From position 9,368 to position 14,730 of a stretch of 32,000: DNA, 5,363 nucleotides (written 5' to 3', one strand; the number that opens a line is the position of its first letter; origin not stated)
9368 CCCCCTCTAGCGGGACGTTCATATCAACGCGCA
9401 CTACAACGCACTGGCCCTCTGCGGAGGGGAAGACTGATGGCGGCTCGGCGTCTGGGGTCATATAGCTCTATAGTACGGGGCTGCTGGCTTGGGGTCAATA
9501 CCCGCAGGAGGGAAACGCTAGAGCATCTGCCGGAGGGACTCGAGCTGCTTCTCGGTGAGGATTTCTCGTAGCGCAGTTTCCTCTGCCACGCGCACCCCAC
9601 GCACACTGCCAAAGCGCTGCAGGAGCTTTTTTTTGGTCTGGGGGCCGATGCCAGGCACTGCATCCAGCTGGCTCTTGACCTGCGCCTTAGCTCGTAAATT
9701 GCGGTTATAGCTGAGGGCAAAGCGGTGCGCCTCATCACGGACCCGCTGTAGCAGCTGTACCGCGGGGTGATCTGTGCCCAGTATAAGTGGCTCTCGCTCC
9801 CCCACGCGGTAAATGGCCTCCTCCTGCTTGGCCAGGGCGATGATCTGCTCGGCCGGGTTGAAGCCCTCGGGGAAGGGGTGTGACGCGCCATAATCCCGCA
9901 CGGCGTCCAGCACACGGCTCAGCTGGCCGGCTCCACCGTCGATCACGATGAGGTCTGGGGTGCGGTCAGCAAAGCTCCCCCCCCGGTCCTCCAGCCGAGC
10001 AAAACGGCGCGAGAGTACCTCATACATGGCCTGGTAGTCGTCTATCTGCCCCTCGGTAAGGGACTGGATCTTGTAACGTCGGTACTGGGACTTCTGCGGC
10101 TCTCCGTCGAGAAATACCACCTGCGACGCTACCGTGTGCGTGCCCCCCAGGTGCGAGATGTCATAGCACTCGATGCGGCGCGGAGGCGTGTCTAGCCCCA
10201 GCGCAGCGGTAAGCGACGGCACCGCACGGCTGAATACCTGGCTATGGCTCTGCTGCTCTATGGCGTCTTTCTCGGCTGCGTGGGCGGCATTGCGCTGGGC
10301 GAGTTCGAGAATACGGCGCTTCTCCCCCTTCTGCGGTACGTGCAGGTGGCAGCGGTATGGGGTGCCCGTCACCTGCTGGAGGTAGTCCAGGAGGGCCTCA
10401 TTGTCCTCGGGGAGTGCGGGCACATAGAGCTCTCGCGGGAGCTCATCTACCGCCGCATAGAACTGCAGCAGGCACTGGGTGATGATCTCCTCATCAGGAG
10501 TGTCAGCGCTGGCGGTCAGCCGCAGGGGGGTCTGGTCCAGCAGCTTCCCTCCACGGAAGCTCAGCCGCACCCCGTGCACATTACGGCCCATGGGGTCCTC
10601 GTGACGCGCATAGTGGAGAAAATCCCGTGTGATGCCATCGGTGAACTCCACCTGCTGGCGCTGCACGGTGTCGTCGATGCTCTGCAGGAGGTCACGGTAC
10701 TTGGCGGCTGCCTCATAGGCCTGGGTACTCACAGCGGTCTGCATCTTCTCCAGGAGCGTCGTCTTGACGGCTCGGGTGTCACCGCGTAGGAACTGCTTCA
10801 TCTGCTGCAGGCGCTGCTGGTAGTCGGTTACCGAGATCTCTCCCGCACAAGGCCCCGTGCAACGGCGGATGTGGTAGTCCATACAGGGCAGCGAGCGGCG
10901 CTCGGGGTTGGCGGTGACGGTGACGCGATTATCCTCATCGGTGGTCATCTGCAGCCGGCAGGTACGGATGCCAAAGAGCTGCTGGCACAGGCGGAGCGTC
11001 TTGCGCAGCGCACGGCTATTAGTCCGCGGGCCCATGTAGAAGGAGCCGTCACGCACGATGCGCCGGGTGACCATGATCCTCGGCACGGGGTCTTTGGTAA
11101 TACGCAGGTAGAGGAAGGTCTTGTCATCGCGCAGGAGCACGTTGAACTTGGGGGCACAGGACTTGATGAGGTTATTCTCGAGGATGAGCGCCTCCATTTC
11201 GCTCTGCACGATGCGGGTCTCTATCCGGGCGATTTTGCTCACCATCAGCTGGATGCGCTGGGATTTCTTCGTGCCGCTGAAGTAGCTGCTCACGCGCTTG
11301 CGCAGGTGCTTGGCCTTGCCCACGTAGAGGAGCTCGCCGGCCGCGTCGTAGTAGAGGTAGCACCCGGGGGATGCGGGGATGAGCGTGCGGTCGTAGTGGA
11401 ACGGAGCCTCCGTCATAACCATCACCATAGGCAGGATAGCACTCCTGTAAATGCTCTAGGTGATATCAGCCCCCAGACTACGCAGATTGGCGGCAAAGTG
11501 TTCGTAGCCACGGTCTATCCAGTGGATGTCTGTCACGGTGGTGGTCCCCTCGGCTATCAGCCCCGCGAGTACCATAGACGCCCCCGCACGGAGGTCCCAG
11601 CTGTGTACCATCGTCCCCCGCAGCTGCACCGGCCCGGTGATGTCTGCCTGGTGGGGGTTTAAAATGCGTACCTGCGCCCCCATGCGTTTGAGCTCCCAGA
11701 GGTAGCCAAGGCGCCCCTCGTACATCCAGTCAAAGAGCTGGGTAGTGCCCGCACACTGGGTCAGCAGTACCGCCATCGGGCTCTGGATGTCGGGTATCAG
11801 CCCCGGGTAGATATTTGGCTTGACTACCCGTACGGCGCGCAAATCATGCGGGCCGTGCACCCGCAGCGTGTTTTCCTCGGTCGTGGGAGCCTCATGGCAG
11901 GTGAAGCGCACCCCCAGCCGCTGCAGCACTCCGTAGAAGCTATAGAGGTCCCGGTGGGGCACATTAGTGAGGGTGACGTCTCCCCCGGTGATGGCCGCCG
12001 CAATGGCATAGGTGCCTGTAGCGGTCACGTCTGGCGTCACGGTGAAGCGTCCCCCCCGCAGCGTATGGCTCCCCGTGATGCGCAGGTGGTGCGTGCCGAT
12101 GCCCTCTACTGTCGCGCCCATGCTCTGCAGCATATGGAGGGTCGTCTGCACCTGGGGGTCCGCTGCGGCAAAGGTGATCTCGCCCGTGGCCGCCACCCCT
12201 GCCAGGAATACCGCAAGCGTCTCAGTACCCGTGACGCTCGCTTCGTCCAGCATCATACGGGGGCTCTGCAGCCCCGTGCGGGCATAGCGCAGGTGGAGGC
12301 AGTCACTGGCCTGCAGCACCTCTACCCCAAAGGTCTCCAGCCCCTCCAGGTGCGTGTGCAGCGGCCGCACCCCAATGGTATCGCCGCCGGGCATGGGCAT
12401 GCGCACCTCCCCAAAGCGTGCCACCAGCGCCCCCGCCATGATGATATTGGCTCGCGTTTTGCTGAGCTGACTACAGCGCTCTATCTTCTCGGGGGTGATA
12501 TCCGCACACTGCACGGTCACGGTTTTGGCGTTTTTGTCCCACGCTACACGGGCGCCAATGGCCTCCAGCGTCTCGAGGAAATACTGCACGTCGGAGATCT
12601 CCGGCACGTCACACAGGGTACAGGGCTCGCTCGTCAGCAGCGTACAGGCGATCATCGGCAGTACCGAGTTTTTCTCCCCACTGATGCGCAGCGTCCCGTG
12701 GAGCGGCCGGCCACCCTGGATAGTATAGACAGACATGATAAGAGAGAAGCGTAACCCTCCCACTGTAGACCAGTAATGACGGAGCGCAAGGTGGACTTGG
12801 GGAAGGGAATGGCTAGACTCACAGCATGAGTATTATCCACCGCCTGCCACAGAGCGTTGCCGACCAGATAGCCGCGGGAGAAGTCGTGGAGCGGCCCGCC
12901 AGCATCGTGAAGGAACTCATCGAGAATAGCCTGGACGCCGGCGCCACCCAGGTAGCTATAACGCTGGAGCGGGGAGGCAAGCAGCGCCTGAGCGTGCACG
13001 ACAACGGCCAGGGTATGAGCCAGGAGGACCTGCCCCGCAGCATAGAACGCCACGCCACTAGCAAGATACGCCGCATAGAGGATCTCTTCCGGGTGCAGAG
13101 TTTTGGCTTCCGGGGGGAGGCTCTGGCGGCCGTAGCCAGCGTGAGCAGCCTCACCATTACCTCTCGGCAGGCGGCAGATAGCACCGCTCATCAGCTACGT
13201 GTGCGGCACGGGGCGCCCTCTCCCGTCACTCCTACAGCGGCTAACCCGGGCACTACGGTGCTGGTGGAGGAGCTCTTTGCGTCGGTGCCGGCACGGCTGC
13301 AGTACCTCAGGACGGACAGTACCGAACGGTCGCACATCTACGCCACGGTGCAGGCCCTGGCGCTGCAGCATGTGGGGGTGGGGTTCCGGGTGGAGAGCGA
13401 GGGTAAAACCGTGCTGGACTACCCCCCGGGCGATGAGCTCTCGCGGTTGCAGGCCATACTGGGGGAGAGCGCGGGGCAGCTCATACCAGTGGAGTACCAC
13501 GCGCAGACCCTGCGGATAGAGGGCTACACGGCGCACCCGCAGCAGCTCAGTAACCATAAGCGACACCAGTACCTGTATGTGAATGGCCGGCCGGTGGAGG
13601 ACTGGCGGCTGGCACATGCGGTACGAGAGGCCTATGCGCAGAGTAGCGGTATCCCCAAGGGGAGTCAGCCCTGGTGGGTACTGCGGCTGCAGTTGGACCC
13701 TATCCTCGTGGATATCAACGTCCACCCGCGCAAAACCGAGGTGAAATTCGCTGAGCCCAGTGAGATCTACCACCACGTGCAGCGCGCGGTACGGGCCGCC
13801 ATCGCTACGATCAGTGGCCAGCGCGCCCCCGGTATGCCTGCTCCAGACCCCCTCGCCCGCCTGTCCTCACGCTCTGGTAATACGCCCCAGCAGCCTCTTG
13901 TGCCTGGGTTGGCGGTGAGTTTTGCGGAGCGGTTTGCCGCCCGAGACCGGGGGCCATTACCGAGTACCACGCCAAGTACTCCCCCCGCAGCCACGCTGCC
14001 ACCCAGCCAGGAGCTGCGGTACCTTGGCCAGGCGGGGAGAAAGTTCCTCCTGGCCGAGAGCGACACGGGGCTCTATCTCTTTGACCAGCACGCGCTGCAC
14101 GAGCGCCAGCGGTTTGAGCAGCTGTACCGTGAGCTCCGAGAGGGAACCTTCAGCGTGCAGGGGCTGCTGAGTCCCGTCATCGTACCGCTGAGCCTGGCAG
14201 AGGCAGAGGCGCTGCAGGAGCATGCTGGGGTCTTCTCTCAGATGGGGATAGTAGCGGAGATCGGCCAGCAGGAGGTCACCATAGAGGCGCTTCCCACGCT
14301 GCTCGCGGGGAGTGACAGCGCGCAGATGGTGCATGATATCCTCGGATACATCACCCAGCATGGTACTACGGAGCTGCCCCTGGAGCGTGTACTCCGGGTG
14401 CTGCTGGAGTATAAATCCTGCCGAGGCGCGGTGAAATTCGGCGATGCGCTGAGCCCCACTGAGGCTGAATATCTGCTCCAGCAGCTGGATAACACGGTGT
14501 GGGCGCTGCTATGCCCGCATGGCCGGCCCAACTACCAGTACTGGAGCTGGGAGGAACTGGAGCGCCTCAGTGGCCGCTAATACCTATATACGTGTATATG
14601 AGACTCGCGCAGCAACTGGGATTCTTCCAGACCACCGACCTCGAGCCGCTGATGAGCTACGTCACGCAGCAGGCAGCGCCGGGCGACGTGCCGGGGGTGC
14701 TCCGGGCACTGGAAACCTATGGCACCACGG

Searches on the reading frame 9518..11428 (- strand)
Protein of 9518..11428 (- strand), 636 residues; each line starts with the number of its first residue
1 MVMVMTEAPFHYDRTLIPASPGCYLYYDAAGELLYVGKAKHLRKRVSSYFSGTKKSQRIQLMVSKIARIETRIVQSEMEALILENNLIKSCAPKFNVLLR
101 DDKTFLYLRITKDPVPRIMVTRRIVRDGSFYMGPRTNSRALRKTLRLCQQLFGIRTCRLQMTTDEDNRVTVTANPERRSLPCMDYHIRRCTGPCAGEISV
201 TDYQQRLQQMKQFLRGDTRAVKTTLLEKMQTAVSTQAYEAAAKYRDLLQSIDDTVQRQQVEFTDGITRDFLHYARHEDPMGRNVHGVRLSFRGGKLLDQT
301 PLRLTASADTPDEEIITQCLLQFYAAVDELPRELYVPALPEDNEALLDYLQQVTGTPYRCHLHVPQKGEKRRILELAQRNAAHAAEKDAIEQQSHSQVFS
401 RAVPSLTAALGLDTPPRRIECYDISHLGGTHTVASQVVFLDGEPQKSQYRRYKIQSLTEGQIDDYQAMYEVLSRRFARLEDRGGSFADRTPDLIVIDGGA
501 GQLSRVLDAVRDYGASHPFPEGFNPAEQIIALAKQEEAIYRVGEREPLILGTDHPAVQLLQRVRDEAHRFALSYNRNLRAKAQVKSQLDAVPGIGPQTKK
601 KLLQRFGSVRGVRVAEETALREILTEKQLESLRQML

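Call 16: search_protein_families(library=pfam, proteins=[window:9518-11428:-], max_evalue=0.001)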
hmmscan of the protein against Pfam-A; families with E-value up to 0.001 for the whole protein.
window:9518-11428:- (636 aa): 5 families
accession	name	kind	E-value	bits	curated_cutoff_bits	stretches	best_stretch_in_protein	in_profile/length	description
PF08459.17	UvrC_RNaseH_dom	-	8.5e-48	162.6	22.3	1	408-571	2-158/159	UvrC RNAse H endonuclease domain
PF22920.2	UvrC_RNaseH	-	3.9e-22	78.8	24.3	1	287-387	17-115/116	UvrC Ribonuclease H-like domain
PF01541.30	GIY-YIG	-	6.1e-10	39.7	22.6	1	21-93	2-74/78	GIY-YIG catalytic domain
PF02151.25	UVR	-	3.5e-07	30.2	21.5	1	223-252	5-34/36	UvrB/uvrC motif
PF14520.12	HHH_5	-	4.8e-05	24.2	27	1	587-632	3-51/57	Helix-hairpin-helix domain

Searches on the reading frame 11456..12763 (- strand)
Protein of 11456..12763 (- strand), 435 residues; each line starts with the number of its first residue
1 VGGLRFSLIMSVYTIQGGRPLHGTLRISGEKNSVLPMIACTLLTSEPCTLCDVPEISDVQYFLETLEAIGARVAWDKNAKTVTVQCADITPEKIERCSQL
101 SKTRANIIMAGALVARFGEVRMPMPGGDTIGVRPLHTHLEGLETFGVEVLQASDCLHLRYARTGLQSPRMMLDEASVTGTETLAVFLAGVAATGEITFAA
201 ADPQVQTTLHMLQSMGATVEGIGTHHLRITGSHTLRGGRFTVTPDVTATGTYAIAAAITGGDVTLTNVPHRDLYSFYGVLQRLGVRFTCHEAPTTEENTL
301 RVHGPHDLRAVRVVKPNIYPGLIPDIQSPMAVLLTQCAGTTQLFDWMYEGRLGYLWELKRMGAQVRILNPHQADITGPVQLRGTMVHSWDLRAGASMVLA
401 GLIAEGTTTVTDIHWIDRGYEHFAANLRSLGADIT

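Call 16: search_protein_families(library=pfam, proteins=[window:11456-12763:-], max_evalue=0.001)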
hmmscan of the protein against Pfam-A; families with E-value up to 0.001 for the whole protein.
window:11456-12763:- (435 aa): 1 family
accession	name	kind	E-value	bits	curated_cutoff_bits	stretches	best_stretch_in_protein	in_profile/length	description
PF00275.25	EPSP_synthase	-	2.6e-70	237.7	22.8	1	16-427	2-417/417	EPSP synthase (3-phosphoshikimate 1-carboxyvinyltransferase)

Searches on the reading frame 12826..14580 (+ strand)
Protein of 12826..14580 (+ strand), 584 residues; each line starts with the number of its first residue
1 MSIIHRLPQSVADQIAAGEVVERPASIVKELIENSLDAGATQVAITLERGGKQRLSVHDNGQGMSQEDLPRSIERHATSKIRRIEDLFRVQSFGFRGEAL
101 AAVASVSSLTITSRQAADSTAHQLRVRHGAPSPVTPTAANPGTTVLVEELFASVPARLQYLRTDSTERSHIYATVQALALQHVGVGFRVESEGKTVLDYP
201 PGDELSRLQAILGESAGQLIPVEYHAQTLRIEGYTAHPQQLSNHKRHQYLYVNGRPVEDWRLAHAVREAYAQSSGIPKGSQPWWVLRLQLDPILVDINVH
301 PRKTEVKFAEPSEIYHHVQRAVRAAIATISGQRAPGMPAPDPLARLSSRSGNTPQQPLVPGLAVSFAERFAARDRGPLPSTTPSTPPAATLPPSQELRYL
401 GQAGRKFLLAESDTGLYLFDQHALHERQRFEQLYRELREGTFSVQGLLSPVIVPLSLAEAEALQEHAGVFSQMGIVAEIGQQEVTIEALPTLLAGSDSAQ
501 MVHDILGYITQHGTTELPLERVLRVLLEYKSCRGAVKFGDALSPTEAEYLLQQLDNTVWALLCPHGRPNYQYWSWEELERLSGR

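Call 30: search_protein_families(library=pfam, proteins=[window:12826-14580:+], max_evalue=0.1)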
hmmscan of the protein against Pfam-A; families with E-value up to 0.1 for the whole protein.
window:12826-14580:+ (584 aa): 4 families
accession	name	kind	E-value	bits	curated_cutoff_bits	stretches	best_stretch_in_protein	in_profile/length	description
PF08676.16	MutL_C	-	4.8e-33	114.3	25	1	400-541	1-141/142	MutL C terminal dimerisation domain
PF01119.25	DNA_mis_repair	-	3e-31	108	26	1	213-326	6-118/119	DNA mismatch repair protein, C-terminal domain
PF13589.12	HATPase_c_3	-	1.5e-15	57.8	25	1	25-126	4-105/137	Histidine kinase-, DNA gyrase B-, and HSP90-like ATPase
PF02518.31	HATPase_c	-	2.6e-09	37.9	26.4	1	22-80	4-64/111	Histidine kinase-, DNA gyrase B-, and HSP90-like ATPase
